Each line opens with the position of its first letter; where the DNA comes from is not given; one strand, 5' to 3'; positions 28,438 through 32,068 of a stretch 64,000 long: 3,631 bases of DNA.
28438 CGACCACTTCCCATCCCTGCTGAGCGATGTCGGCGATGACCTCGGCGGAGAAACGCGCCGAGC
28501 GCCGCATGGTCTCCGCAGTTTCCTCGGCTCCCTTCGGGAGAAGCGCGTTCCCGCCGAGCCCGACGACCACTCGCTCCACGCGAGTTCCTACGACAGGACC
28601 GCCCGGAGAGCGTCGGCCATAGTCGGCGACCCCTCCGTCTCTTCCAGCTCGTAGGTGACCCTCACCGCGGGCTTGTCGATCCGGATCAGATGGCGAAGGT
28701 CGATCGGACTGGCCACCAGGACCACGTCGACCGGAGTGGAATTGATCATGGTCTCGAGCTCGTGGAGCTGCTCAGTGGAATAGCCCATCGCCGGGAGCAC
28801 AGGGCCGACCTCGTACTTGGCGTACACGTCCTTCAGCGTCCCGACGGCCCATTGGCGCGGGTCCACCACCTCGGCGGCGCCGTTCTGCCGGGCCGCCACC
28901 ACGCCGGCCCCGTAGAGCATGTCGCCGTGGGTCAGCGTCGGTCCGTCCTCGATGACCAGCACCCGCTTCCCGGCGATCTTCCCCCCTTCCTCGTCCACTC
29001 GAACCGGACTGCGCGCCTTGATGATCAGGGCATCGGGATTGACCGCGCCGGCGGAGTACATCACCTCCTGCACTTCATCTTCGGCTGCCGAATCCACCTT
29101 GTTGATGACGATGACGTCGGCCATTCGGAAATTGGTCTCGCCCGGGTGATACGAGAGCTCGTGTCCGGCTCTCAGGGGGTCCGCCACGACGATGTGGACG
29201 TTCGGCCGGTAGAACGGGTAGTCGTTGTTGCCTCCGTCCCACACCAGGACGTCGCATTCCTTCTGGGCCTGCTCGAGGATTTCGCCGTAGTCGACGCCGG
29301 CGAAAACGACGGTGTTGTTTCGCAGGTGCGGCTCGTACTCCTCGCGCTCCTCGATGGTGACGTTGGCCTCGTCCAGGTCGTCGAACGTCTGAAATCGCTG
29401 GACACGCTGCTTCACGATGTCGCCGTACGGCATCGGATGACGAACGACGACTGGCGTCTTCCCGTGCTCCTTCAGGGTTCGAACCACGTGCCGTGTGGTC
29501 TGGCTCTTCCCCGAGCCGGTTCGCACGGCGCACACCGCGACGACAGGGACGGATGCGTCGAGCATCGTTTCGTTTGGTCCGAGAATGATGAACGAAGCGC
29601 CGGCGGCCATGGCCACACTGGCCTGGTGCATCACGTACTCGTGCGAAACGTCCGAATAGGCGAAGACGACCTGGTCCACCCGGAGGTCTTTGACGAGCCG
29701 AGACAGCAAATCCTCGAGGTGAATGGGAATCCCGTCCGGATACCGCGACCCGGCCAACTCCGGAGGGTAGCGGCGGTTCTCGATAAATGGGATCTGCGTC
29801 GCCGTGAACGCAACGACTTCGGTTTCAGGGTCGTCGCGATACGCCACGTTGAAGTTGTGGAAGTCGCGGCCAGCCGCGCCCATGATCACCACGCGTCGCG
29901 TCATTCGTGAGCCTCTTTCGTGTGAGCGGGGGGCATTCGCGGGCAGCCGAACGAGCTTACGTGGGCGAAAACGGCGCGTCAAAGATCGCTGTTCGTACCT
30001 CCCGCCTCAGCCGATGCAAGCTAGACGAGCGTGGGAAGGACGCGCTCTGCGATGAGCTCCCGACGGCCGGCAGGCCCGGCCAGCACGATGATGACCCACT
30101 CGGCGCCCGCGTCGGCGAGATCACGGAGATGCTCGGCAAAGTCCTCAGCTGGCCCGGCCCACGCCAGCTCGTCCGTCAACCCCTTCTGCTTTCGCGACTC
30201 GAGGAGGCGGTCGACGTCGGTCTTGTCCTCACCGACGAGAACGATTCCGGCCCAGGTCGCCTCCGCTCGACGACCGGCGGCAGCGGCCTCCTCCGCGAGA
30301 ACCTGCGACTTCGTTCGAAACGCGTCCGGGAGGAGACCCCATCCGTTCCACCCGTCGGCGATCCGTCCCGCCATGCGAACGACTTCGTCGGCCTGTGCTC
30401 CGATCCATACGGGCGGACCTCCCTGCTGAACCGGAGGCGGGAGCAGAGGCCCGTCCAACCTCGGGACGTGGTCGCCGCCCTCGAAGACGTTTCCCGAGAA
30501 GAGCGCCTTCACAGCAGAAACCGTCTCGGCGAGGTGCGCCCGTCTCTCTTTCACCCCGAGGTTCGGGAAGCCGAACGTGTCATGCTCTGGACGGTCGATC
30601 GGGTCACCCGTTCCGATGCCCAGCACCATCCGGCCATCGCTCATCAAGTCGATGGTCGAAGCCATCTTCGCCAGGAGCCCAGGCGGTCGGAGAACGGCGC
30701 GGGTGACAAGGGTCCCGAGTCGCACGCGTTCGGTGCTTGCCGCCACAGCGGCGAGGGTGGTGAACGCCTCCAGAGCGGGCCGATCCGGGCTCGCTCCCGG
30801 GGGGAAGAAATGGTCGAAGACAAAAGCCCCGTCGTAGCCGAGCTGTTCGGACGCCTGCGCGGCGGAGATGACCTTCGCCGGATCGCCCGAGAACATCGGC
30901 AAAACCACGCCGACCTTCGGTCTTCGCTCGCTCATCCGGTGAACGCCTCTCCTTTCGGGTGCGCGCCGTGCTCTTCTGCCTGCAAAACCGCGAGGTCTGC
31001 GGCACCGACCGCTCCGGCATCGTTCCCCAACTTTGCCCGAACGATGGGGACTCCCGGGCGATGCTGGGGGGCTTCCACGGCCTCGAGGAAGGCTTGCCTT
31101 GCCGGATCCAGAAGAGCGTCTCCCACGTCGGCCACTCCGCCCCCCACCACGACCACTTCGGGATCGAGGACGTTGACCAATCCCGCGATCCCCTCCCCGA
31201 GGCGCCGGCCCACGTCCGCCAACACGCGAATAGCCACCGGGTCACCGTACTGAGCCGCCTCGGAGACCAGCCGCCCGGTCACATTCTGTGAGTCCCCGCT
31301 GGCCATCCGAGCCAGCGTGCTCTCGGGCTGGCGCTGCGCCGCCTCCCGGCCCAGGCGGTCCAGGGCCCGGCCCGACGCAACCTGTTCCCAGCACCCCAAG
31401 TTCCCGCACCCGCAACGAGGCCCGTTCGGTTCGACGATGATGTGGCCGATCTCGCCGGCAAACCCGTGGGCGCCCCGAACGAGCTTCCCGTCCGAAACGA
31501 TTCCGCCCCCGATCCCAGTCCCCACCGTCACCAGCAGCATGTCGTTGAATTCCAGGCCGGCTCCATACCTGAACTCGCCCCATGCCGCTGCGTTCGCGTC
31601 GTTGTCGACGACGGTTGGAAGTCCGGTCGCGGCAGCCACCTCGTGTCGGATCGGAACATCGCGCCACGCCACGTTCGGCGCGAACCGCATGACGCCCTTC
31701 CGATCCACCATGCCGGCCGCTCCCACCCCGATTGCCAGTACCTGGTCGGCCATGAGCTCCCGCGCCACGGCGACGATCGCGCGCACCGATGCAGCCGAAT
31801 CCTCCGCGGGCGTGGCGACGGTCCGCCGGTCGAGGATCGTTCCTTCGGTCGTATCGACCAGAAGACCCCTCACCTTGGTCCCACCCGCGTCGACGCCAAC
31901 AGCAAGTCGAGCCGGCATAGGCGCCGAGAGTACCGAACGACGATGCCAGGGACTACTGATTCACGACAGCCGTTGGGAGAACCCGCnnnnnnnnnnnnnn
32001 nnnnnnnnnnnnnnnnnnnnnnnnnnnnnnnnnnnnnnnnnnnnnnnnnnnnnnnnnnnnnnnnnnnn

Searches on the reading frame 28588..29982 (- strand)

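Call 73: search_protein_families(library=pfam, proteins=[window:28588-29982:-], max_evalue=0.001)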
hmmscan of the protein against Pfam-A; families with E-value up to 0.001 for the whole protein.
window:28588-29982:- (464 aa): 1 family
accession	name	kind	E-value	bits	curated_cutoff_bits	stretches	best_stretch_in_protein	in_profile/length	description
PF02492.25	cobW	-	0.00012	22.2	20.7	0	264-320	119-178/180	CobW/HypB/UreG, nucleotide-binding domain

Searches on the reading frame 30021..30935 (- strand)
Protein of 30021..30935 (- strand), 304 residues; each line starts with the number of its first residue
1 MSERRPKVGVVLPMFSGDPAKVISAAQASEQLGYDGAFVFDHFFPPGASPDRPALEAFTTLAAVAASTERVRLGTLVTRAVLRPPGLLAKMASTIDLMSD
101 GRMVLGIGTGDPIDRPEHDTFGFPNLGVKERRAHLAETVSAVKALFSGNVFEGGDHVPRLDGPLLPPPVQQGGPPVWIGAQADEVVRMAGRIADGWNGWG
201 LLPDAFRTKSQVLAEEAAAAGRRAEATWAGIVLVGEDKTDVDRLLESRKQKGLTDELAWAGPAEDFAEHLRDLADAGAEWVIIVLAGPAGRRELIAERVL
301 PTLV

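Call 73: search_protein_families(library=pfam, proteins=[window:30021-30935:-], max_evalue=0.001)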
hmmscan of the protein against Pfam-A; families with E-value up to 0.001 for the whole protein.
window:30021-30935:- (304 aa): 1 family
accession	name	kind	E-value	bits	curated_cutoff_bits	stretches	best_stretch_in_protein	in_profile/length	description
PF00296.26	Bac_luciferase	-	3.5e-47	161.7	27.9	1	18-297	21-302/314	Luciferase-like monooxygenase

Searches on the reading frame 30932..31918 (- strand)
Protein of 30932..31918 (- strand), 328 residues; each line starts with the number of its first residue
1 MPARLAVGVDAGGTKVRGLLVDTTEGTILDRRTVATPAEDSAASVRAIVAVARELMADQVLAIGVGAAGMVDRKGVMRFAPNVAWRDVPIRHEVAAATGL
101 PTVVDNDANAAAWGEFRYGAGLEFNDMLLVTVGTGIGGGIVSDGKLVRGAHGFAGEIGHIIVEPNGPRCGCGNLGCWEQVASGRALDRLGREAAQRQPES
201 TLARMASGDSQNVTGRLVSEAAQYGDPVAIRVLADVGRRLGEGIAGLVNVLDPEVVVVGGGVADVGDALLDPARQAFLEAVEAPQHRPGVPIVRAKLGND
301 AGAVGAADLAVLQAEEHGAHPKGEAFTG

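Call 3: search_protein_families(library=pfam, proteins=[window:30932-31918:-], max_evalue=1)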
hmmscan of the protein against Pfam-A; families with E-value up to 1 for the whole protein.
window:30932-31918:- (328 aa): 3 families
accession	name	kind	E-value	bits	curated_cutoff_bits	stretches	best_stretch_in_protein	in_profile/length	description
PF00480.26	ROK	-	1.1e-76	258.6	22.9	1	7-310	2-291/294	ROK family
PF01869.26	BcrAD_BadFG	-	0.00072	19.6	31.5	1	7-69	1-71/271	BadF/BadG/BcrA/BcrD ATPase family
PF04294.18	VanW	-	0.18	11.7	27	1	256-310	52-105/130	VanW like protein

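Call 4: search_protein_families(library=ncbifam, proteins=[window:30932-31918:-], max_evalue=1)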
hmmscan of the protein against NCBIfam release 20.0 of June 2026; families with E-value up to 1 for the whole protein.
window:30932-31918:- (328 aa): 15 families
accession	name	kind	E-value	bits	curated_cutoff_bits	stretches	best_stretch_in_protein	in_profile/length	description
TIGR00744.1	ROK_glcA_fam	subfamily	4.6e-79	266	260.35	1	7-311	1-309/318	ROK family glucokinase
NF003461.0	PRK05082.1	subfamily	9.2e-52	176.2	283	1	7-310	4-286/291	N-acetylmannosamine kinase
NF047821.1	NactlManKinNanK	equivalog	1.1e-48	166.2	450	1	7-310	4-286/288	N-acetylmannosamine kinase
NF047937.1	TransRegNagC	equivalog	3.2e-44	151.7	650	1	55-307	135-380/399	DNA-binding transcriptional regulator NagC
NF049930.1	TransRegMlc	equivalog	3e-39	135.5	530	1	58-307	144-387/405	sugar metabolism global transcriptional regulator Mlc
NF007251.0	PRK09698.1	equivalog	1.8e-36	126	253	1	5-312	7-298/304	allose kinase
NF045551.1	GK_Pyrobac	equivalog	5.1e-35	121.2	500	1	7-313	3-283/294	ATP-dependent glucokinase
NF007108.0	PRK09557.1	equivalog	1.9e-29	102.9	443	1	6-309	3-299/303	fructokinase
NF009835.0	PRK13310.1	equivalog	3.7e-26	92.2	380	1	7-311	3-301/303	N-acetylglucosamine kinase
NF042998.1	bglucokin_BglK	equivalog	5.3e-26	91.5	550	1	9-306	6-281/291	beta-glucoside kinase BglK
NF045942.1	PolPhglucPhase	equivalog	5.5e-21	75.4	250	2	6-163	2-157/242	polyphosphate--glucose phosphotransferase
NF045550.1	FrctkaseScrK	equivalog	3.4e-14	53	400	1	8-166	7-163/293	fructokinase ScrK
NF009836.0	PRK13311.1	equivalog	5.4e-13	48.7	551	1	7-213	3-223/256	N-acetyl-D-glucosamine kinase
NF046058.1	NagK_SO3507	equivalog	0.0033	16.9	370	2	4-54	9-60/295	N-acetylglucosamine kinase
TIGR03366.1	HpnZ_proposed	hypoth_equivalog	0.0046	16.2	328.1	1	33-121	132-222/315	putative phosphonate catabolism associated alcohol dehydrogenase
